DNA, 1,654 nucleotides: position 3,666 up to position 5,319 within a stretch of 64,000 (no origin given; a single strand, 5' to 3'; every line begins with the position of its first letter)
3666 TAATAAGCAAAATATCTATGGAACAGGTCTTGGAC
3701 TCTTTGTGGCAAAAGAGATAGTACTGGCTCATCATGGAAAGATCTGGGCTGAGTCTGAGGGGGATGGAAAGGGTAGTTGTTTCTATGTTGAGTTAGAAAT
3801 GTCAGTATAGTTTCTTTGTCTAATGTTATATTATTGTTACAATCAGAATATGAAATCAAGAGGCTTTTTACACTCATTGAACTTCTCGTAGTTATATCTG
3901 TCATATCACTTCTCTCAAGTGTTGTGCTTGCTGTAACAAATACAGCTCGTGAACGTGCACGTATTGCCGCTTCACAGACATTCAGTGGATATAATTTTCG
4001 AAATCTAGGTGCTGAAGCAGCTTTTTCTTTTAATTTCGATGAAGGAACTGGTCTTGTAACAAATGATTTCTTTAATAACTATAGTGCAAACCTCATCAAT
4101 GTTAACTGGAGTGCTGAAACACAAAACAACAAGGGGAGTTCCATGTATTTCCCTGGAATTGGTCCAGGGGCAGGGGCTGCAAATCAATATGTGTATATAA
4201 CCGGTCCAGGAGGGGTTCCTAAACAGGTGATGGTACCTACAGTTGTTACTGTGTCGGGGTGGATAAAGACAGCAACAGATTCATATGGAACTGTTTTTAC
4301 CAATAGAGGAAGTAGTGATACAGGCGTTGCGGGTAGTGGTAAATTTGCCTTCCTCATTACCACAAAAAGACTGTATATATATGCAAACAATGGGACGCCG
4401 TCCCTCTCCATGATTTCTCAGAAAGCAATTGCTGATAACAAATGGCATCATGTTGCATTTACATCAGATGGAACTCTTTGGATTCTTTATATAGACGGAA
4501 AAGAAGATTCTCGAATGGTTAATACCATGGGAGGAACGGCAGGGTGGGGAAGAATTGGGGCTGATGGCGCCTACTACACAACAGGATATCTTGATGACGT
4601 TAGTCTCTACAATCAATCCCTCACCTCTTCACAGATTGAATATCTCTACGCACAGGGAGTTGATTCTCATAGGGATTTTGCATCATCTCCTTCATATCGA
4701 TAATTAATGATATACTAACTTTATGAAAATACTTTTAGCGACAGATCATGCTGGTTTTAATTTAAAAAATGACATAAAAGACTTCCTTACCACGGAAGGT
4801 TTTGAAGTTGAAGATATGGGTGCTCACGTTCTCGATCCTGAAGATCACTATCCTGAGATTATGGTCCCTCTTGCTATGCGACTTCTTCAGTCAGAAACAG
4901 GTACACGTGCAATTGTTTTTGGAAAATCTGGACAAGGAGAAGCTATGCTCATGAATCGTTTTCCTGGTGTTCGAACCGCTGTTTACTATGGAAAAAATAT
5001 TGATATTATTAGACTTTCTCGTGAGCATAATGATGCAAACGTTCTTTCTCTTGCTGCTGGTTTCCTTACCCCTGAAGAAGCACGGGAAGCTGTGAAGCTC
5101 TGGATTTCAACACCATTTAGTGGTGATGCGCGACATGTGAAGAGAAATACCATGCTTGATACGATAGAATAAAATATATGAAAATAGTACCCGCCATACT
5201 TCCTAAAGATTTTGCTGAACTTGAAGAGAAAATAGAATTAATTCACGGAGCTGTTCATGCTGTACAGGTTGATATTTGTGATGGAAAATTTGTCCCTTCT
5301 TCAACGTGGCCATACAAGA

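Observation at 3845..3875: Canonical prepilin leader (MKSRG|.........) is only reachable by a frameshift at a T5 tract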

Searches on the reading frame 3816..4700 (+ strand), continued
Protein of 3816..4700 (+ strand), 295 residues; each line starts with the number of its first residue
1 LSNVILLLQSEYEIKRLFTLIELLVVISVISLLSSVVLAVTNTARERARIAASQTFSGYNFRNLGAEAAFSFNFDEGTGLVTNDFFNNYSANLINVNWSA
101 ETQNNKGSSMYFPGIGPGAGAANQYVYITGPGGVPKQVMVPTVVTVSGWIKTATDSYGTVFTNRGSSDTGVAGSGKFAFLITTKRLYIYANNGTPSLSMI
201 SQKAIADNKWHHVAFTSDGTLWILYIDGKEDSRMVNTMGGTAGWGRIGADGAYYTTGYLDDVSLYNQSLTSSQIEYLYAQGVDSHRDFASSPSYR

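Call 59: fold_search(model_id=the predicted structure, library=pdb)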
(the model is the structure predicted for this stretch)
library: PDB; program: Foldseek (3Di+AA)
matches with E <= 10: 1610; with E <= 0.001: 538
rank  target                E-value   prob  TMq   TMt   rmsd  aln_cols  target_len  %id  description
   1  9qc7_A                2.3e-09  1.00  0.50  0.13   5.4       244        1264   14  BoNT-NTNH complex from Clostridium botulinum Serotype B1 (released 2025-09-10)
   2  1f31_A                2.5e-09  1.00  0.52  0.13   6.2       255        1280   16  CRYSTAL STRUCTURE OF CLOSTRIDIUM BOTULINUM NEUROTOXIN B COMPLEXED WITH A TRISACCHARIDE (released 2000-11-01)
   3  9qcm_A                2.7e-09  1.00  0.53  0.13   5.2       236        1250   13  Botulinum neurotoxin type B1, 14-subunit, Large Progenitor Toxin Complex (L-PTC) (released 2025-09-10)
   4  3mpp                  3.0e-09  1.00  0.51  0.36   5.6       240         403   12  Botulinum Neurotoxin Type G Receptor Binding Domain (released 2010-06-16)
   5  9oz8_C                3.0e-09  1.00  0.37  0.14  14.6       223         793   16  Cryo-EM structure of chicken NEL dimer bound with one human NICOL. (released 2026-02-25)
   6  1s0g                  3.5e-09  1.00  0.48  0.12   7.4       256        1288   16  Crystal structure of botulinum neurotoxin type B apo form (released 2004-03-16)
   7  2np0_A                4.3e-09  1.00  0.53  0.13   6.0       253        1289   15  Crystal structure of the Botulinum neurotoxin type B complexed with synaptotagamin-II ectodomain (released 2006-12-26)
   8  1s0f                  5.1e-09  1.00  0.49  0.13   7.0       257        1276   15  Crystal structure of botulinum neurotoxin type B at pH 7.0 (released 2004-03-16)
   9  4kbb_B                6.0e-09  1.00  0.53  0.36   5.2       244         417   15  Structure of Botulinum neurotoxin B binding domain in complex with both synaptotagmin II and GD1a (released 2013-07-03)
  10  9qc8_A                7.0e-09  1.00  0.50  0.13   6.5       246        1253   13  BoNT-NTNH-HA70 complex from Clostridium botulinum Serotype B1 (released 2025-09-10)
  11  5vmr_B                7.4e-09  1.00  0.51  0.35   5.4       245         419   15  Receptor binding domain of BoNT/B in complex with mini-protein binder Bot.2110.4 (released 2017-09-20)
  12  5vmr_A                7.8e-09  1.00  0.48  0.33   6.8       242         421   14  Receptor binding domain of BoNT/B in complex with mini-protein binder Bot.2110.4 (released 2017-09-20)
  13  5vid_B                8.7e-09  1.00  0.50  0.35   5.0       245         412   13  Receptor binding domain of BoNT/B in complex with mini-protein binder Bot.0671.2 (released 2017-09-20)
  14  6qns_A                8.7e-09  1.00  0.49  0.33   6.0       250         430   14  Crystal structure of the binding domain of Botulinum Neurotoxin type B mutant I1248W/V1249W in complex with human syna (released 2020-02-26)
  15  2nm1_A                8.7e-09  1.00  0.48  0.32   6.9       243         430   15  Structure of BoNT/B in complex with its protein receptor (released 2006-12-19)
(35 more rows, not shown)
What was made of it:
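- On Modular pilins with a ConA-like/LamG lectin module (S. sanguinis PilC type): Foldseek gives E of about 2e-9 to the lectin-like HCN subdomain of clostridial neurotoxins (call 59).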

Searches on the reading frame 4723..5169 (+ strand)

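Call 7: search_protein_families(library=pfam, proteins=[window:4723-5169:+], max_evalue=0.01)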
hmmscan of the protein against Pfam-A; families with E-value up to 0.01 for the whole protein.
window:4723-5169:+ (149 aa): 1 family
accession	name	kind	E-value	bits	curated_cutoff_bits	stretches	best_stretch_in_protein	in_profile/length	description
PF02502.23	LacAB_rpiB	-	1.6e-33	116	24.7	1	3-144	1-137/138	Ribose/Galactose Isomerase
